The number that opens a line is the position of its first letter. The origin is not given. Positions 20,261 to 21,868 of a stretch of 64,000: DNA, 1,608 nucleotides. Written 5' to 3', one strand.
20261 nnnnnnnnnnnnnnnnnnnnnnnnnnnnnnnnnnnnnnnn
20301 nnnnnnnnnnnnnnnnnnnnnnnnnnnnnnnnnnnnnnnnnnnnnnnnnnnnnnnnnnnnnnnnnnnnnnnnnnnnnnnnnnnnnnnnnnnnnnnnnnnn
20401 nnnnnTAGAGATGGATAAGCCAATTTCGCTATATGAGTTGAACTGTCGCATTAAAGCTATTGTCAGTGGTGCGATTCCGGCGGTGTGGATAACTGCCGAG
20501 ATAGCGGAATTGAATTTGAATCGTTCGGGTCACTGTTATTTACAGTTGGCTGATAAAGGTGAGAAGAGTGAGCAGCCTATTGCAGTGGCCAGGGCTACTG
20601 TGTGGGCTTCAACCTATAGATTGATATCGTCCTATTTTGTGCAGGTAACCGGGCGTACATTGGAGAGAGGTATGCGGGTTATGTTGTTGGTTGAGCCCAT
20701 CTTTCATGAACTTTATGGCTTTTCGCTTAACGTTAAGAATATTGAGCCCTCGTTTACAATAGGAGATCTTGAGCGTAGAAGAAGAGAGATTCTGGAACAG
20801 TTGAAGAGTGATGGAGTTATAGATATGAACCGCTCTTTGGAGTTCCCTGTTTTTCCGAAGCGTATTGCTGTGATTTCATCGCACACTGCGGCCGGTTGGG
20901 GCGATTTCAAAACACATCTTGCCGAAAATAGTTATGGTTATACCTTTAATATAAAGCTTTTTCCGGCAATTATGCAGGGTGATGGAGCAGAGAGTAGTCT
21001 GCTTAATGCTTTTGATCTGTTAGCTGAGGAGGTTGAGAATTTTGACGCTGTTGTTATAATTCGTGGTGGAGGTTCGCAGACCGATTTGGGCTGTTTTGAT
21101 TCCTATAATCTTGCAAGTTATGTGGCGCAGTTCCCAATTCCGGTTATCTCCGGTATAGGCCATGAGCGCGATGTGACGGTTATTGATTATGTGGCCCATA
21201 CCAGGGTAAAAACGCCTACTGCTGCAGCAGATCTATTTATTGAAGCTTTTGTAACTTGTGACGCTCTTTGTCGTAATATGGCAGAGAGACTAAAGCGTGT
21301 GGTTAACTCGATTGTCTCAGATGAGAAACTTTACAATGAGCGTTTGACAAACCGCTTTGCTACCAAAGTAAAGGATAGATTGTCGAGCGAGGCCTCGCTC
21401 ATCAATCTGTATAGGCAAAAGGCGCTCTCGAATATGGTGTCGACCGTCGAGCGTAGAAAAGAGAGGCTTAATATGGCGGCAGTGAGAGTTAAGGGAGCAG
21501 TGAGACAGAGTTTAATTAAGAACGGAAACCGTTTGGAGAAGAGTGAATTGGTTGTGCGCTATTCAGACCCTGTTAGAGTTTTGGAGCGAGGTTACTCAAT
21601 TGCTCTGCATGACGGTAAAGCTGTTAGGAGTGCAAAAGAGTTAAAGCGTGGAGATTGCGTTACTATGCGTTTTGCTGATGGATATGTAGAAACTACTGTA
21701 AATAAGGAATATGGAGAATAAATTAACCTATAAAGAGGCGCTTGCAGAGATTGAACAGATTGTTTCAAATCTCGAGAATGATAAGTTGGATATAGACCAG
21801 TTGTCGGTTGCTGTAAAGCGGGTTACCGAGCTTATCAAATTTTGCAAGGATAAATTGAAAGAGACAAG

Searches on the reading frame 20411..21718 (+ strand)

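Call 56: search_protein_families(library=pfam, proteins=[window:20411-21718:+])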
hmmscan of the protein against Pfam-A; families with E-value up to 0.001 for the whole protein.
window:20411-21718:+ (436 aa): 2 families
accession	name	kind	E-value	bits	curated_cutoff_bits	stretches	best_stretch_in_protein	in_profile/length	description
PF02601.20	Exonuc_VII_L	-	1.4e-73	248.6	35.9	1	137-428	2-314/315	Exonuclease VII, large subunit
PF13742.12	tRNA_anti_2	-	6.5e-17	62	27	1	6-112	2-95/95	OB-fold nucleic acid binding domain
